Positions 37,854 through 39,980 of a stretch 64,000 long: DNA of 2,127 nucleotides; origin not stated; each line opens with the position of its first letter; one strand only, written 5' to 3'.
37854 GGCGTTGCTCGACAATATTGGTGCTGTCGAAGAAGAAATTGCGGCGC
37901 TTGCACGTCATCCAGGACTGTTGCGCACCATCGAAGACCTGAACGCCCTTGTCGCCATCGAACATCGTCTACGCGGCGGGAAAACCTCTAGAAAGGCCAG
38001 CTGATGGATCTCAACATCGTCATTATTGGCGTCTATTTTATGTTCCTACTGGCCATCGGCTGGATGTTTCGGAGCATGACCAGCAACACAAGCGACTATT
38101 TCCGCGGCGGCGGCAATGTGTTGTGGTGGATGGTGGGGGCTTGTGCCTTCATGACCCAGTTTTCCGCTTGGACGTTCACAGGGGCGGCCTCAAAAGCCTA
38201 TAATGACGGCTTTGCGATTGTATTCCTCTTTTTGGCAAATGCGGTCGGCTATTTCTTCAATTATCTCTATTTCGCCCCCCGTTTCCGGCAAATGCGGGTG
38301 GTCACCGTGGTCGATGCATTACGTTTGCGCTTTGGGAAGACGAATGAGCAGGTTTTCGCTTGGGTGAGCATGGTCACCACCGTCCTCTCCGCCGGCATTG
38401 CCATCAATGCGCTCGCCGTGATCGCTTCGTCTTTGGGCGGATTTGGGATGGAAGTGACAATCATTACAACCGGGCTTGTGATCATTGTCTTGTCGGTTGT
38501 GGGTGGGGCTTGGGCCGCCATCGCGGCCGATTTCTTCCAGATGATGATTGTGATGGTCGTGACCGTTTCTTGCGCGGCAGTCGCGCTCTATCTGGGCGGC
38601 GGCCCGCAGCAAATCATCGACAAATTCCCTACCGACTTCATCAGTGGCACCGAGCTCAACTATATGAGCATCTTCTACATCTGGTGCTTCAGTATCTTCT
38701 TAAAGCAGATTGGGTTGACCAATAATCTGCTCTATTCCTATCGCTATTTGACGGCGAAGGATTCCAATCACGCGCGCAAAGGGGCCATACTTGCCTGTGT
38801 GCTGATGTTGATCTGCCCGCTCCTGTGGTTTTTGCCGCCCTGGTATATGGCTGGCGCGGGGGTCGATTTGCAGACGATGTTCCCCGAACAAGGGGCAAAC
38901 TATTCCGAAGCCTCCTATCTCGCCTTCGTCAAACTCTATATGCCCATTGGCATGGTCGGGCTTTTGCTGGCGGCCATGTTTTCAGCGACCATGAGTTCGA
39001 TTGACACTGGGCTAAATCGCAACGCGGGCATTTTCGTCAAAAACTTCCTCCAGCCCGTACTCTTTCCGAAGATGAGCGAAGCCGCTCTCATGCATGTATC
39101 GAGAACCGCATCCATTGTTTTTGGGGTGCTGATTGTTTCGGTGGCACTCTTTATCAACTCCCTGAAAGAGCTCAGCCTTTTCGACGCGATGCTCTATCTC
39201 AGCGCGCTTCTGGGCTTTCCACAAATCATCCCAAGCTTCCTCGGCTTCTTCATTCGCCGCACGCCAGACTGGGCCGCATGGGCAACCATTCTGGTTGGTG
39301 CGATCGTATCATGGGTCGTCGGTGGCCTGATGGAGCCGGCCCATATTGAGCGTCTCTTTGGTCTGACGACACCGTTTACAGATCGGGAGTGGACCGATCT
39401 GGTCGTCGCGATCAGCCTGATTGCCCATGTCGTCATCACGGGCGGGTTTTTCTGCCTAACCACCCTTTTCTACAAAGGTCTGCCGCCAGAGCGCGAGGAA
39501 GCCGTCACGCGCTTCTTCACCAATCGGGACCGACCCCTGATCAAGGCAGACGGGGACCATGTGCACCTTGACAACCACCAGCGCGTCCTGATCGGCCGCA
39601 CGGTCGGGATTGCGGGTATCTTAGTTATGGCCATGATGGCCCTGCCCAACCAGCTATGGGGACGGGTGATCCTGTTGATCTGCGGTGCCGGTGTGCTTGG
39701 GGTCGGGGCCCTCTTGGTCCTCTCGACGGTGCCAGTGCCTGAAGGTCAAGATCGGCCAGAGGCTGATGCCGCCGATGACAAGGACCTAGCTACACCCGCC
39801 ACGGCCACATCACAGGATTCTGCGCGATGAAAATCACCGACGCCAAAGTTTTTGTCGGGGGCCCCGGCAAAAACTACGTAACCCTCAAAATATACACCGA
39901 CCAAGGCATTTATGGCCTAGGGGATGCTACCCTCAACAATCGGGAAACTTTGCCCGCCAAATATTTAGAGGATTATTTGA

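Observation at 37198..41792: Candidate undescribed branch of alginate catabolism: GntR-ToaA-like symporter-ManD-like dehydratase-RraA-like aldolase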

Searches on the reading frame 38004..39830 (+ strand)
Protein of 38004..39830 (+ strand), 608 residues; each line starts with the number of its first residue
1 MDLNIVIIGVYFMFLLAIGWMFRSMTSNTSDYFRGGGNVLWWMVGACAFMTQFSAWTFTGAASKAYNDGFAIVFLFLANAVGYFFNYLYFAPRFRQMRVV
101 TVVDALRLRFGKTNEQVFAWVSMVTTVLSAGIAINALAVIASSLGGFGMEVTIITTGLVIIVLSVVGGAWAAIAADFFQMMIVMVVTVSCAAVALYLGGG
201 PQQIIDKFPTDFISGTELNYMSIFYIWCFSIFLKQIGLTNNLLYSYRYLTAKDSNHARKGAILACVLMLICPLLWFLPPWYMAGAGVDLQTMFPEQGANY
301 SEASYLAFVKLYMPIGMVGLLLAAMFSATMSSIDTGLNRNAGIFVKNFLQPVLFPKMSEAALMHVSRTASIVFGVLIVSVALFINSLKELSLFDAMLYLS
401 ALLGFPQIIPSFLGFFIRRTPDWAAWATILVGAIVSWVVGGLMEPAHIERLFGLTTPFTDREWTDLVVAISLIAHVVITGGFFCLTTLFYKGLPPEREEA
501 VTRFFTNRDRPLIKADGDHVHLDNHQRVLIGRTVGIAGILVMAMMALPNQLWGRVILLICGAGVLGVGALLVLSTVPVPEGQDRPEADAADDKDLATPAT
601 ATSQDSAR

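Call 4: search_protein_families(library=pfam, proteins=[window:38004-39830:+])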
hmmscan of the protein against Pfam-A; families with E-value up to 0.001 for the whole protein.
window:38004-39830:+ (608 aa): 1 family
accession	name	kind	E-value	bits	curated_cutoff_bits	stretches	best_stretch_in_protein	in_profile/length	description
PF00474.23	SSF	-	3.3e-30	105.7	22.8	1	32-432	1-406/406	Sodium:solute symporter family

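Call 7: search_protein_families(library=ncbifam, proteins=[window:38004-39830:+])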
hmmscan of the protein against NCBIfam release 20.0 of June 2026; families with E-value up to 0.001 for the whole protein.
window:38004-39830:+ (608 aa): 5 families
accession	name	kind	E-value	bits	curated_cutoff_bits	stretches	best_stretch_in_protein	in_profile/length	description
TIGR00813.1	sss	superfamily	5.4e-43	147.6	184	1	32-432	1-411/411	sodium/solute symporter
NF007790.0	PRK10484.1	equivalog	5.3e-27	94.8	401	1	12-439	12-451/527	solute:sodium symporter family transporter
TIGR02121.1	Na_Pro_sym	equivalog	2.5e-22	79.3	515.5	1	5-439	4-437/488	sodium/proline symporter PutP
TIGR02119.1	panF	equivalog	1e-14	54.5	328.05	1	7-439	8-436/471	sodium/pantothenate symporter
TIGR03648.1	Na_symport_lg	subfamily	2.8e-07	29.4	320.75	1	5-198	2-195/547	VC_2705 family sodium/solute symporter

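Call 40: search_dna_similar(query=window:38004-39827:+, collection=plasmids, mode=protein, max_rows=25)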
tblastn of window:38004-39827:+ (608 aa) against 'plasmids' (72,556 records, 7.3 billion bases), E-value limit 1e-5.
Records with a match: 53; places in all: 66; records where one place covers at least 80% of the query: 12.
Best place of each record, by identity: 60-80% 1; <60% 52.
By first word of the organism name: Vibrio 14; Haladaptatus 3; Persicobacter 3; Dinoroseobacter 3; Spirosoma 2; Catenovulum 2; Chondrinema 2; Proteus 2; Halocatena 2; Photobacterium 1; and 19 more.
By predicted mobility (MOB-suite, as given by PLSDB): non-mobilizable 48; mobilizable 4; conjugative 1.
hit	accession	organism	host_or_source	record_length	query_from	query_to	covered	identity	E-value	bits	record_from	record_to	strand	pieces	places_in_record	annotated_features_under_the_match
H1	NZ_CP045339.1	Vibrio sp. THAF190c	pure culture,Surface of a polyethylene ...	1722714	1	554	91%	60.7%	0e+0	677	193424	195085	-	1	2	none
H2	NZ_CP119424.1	Photobacterium sp. DA100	-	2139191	1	554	91%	59.5%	0e+0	669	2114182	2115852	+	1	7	none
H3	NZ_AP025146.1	Vibrio penaeicida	Penaeus japonicus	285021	1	554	91%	59.0%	0e+0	641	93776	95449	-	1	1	transporter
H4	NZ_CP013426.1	Burkholderia sp. MSMB0856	soil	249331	1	599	99%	51.4%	3e-161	518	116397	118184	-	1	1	transporter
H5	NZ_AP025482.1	Vibrio cyclitrophicus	-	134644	1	554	91%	51.1%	3e-167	535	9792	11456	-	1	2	sodium:solute symporter family protein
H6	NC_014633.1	Ilyobacter polytropus DSM 2926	marine mud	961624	1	595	98%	47.5%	3e-163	524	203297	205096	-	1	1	sodium:solute symporter family protein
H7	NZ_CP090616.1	Vibrio pelagius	single cell,surface seawater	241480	1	554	91%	50.9%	2e-170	544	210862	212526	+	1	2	sodium:solute symporter family protein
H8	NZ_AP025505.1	Vibrio pelagius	-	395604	1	554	91%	50.9%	2e-165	530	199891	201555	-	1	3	sodium:solute symporter family protein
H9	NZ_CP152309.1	Vibrio tritonius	-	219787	1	554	91%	43.2%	1e-122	407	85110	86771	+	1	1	transporter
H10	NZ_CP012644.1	Rufibacter tibetensis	soil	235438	3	510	84%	23.9%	9e-14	83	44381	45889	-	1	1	sodium:solute symporter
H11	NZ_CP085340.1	Haladaptatus halobius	cell culture,saline soil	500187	1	499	82%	24.1%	7e-7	61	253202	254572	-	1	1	sodium:solute symporter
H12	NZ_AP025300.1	Persicobacter psychrovividus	-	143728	12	443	71%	27.6%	6e-31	137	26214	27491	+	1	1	sodium:solute symporter family protein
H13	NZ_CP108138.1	Streptomyces sp. NBC_00184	-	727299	3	435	71%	27.4%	7e-21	105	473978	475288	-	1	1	sodium:solute symporter family protein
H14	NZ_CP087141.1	Spirosoma sp. KNUC1025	Brassica napus,single cell,rhizosphere ...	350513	3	462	76%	25.7%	1e-35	151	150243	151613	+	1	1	sodium:solute symporter family protein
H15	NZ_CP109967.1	Catenovulum adriaticum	algae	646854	3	410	67%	29.0%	4e-30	134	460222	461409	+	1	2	sodium:solute symporter family protein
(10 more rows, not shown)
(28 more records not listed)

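Call 41: get_annotated_region(hit=H5, flank=9000)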
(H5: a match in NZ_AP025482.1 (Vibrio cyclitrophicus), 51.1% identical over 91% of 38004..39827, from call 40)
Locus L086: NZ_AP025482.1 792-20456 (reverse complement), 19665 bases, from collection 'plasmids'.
description: Vibrio cyclitrophicus strain LMG 21359 plasmid pLMG21359, complete sequence
organism: Vibrio cyclitrophicus (NCBI taxid 47951)
taxonomy: Bacteria; Pseudomonadota; Gammaproteobacteria; Vibrionales; Vibrionaceae; Vibrio; Vibrio cyclitrophicus
host: -; source: -; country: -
typing (MOB-suite, as given by PLSDB): non-mobilizable; replicon rep_cluster_1317
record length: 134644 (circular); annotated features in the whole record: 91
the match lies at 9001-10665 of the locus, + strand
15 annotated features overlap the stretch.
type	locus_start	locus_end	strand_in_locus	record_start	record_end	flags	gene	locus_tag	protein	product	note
CDS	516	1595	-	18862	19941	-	-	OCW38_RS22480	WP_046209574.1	ParB family protein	-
CDS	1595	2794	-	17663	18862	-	-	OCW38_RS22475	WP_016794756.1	ParA family protein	-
CDS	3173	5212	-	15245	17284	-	-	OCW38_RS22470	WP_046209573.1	heparinase II/III family protein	-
CDS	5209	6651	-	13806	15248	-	uxaC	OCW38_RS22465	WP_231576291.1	glucuronate isomerase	GO:0006064 - glucuronate catabolic process [Evidence IEA]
CDS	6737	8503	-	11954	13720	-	-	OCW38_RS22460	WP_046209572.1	sodium:solute symporter family protein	-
CDS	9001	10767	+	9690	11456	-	-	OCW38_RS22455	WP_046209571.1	sodium:solute symporter family protein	-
CDS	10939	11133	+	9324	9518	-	-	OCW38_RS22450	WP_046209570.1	hypothetical protein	-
CDS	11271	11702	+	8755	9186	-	-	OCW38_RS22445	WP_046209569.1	hypothetical protein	-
CDS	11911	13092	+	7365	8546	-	-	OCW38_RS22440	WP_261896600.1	alginate lyase family protein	-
CDS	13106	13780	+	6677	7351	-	-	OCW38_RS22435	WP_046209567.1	oligogalacturonate-specific porin KdgM family protein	-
CDS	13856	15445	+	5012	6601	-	-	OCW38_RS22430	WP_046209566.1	methyl-accepting chemotaxis protein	-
CDS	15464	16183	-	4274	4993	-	-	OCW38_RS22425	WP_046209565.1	exonuclease domain-containing protein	-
CDS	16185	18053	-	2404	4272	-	-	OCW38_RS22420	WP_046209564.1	DUF294 nucleotidyltransferase-like domain-containing protein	-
CDS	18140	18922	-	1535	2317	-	kdgR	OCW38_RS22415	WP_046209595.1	DNA-binding transcriptional regulator KdgR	GO:0006355 - regulation of DNA-templated transcription [Evidence IEA]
CDS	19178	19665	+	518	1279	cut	kduD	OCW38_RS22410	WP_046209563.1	2-dehydro-3-deoxy-D-gluconate 5-dehydrogenase KduD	GO:0000272 - polysaccharide catabolic process [Evidence IEA]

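Call 42: get_annotated_region(hit=H1, flank=9000)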
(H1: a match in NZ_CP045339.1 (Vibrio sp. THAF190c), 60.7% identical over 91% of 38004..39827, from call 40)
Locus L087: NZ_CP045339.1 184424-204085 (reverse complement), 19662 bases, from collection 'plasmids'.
description: Vibrio sp. THAF190c plasmid pTHAF190c_a, complete sequence
organism: Vibrio sp. THAF190c (NCBI taxid 2587865)
taxonomy: Bacteria; Pseudomonadota; Gammaproteobacteria; Vibrionales; Vibrionaceae; Vibrio; Vibrio sp. THAF190c
host: -; source: pure culture,Surface of a polyethylene microplastic particle present in tank 6 of a marine aquarium ...; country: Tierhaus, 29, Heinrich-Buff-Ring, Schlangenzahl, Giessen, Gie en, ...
typing (MOB-suite, as given by PLSDB): non-mobilizable
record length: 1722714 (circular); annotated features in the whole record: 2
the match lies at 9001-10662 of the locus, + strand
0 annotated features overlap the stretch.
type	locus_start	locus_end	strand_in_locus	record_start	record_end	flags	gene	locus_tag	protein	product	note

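Call 43: get_annotated_region(hit=H4, flank=9000)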
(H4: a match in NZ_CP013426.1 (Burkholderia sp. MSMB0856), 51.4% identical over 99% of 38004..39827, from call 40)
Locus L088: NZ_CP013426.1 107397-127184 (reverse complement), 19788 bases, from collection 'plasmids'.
description: Burkholderia sp. MSMB0856 plasmid pMSMB0856, complete sequence
organism: Burkholderia sp. MSMB0856 (NCBI taxid 1637869)
taxonomy: Bacteria; Pseudomonadota; Betaproteobacteria; Burkholderiales; Burkholderiaceae; Burkholderia; Burkholderia sp. MSMB0856
host: -; source: soil; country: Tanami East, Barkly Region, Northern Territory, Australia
typing (MOB-suite, as given by PLSDB): non-mobilizable; replicon rep_cluster_1398; mating-pair formation MPF_T
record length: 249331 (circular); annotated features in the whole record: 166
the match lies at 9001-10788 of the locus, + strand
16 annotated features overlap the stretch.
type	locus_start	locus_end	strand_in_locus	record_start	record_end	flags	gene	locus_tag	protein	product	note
CDS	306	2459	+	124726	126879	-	-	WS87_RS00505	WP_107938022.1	glycosyl hydrolase family 28 protein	GO:0005975 - carbohydrate metabolic process [Evidence IEA]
CDS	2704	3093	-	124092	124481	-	-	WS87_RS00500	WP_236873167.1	hypothetical protein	-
CDS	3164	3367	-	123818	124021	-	-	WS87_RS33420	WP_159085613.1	hypothetical protein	-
CDS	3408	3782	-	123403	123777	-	-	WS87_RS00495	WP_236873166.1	tyrosine-type recombinase/integrase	GO:0015074 - DNA integration [Evidence IEA]; GO:0006310 - DNA recombination [Evidence IEA]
CDS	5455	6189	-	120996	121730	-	-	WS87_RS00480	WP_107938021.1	FadR/GntR family transcriptional regulator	-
CDS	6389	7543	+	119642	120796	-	-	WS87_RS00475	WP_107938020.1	mandelate racemase family protein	-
CDS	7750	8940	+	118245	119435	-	-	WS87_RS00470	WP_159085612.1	porin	-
CDS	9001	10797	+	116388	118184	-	-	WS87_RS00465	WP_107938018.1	transporter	-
CDS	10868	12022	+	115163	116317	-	-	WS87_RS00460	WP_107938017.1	oligogalacturonate lyase family protein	GO:0045490 - pectin catabolic process [Evidence IEA]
CDS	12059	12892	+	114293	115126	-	-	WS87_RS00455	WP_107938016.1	NAD(P)-dependent oxidoreductase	-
CDS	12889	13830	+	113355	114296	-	-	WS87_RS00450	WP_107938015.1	SMP-30/gluconolactonase/LRE family protein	-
CDS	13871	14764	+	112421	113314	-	-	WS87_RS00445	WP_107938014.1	2-hydroxy-3-oxopropionate reductase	GO:0019580 - galactarate metabolic process [Evidence IEA]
CDS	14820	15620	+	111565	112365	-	-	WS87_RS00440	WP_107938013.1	aldolase/citrate lyase family protein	-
CDS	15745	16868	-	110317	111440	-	-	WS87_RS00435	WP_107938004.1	IS3-like element ISBvi7 family transposase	GO:0006313 - DNA transposition [Evidence IEA]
CDS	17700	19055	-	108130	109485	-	-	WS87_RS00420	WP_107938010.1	aromatic acid/H+ symport family MFS transporter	-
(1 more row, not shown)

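Call 44: get_annotated_region(hit=H3, flank=10000)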
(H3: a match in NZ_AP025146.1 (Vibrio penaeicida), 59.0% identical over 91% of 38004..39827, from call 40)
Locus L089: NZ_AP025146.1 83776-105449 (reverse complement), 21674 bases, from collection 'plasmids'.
description: Vibrio penaeicida strain IFO 15640T plasmid pIFO15640, complete sequence
organism: Vibrio penaeicida (NCBI taxid 104609)
taxonomy: Bacteria; Pseudomonadota; Gammaproteobacteria; Vibrionales; Vibrionaceae; Vibrio; Vibrio penaeicida
host: -; source: Penaeus japonicus; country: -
typing (MOB-suite, as given by PLSDB): non-mobilizable
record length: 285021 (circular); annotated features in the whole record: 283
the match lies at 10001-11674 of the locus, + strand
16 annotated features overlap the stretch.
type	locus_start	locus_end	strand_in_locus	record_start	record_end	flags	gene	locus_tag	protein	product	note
CDS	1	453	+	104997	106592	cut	-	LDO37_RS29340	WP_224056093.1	hypothetical protein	-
CDS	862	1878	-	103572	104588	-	-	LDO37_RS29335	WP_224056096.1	polysaccharide lyase family 7 protein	-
CDS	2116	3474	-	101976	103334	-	-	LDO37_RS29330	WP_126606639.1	MATE family efflux transporter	GO:0055085 - transmembrane transport [Evidence IEA]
CDS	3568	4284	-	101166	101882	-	-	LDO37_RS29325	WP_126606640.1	FadR/GntR family transcriptional regulator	-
CDS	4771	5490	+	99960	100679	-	-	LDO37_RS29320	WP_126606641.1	FadR/GntR family transcriptional regulator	-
CDS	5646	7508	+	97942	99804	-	-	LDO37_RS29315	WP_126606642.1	putative nucleotidyltransferase substrate binding domain-containing protein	-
CDS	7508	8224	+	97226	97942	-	-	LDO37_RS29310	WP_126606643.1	3'-5' exonuclease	-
CDS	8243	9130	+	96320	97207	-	-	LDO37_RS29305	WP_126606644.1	DMT family transporter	GO:0055085 - transmembrane transport [Evidence IEA]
CDS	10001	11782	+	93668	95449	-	-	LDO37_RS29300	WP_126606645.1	transporter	-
CDS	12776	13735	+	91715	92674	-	-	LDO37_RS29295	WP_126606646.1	TRAP transporter substrate-binding protein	-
CDS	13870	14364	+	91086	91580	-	-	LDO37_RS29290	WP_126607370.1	TRAP transporter small permease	-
CDS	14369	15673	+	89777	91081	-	-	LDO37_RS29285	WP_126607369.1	TRAP transporter large permease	GO:0008643 - carbohydrate transport [Evidence IEA]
CDS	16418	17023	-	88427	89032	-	cas6f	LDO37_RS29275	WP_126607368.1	type I-F CRISPR-associated endoribonuclease Cas6/Csy4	GO:0043571 - maintenance of CRISPR repeat elements [Evidence IEA]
CDS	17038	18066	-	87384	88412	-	csy3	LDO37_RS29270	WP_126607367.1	type I-F CRISPR-associated protein Csy3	GO:0043571 - maintenance of CRISPR repeat elements [Evidence IEA]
CDS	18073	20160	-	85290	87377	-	-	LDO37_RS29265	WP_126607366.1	type I-F CRISPR-associated protein Csy2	-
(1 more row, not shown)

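Call 45: get_annotated_region(hit=H7, flank=10000)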
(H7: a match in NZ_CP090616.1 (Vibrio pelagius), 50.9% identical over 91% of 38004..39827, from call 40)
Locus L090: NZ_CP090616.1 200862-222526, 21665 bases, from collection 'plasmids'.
description: Vibrio pelagius strain WXL662 plasmid p_1, complete sequence
organism: Vibrio pelagius (NCBI taxid 28169)
taxonomy: Bacteria; Pseudomonadota; Gammaproteobacteria; Vibrionales; Vibrionaceae; Vibrio; Vibrio pelagius
host: -; source: single cell,surface seawater; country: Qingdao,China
typing (MOB-suite, as given by PLSDB): non-mobilizable
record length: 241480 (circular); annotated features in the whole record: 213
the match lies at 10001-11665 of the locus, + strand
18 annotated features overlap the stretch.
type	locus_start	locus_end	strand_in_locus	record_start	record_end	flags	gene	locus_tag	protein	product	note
CDS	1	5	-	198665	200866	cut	katG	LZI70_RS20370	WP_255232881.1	catalase/peroxidase HPI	GO:0006979 - response to oxidative stress [Evidence IEA]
CDS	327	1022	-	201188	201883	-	-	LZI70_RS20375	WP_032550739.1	VC0807 family protein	-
CDS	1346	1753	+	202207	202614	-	-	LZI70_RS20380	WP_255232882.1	hypothetical protein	-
CDS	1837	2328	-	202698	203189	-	-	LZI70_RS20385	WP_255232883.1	VOC family protein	-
CDS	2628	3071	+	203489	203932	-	-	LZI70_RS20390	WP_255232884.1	DoxX family protein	-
CDS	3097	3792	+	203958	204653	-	-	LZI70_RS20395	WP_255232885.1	pirin family protein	-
CDS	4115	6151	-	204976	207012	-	-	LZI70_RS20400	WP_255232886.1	heparinase II/III family protein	-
CDS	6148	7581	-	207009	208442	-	uxaC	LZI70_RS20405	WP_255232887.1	glucuronate isomerase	GO:0006064 - glucuronate catabolic process [Evidence IEA]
CDS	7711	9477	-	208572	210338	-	-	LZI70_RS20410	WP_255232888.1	sodium:solute symporter family protein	-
CDS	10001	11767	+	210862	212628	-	-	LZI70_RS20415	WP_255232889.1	sodium:solute symporter family protein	-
CDS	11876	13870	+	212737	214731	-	-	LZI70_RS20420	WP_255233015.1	glycosyl hydrolase family 28-related protein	-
CDS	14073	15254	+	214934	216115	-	-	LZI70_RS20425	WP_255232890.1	alginate lyase family protein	-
CDS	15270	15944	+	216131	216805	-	-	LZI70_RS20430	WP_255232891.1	oligogalacturonate-specific porin KdgM family protein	-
CDS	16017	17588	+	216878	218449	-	-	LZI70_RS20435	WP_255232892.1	methyl-accepting chemotaxis protein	-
CDS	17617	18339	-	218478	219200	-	-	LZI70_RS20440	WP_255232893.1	exonuclease domain-containing protein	-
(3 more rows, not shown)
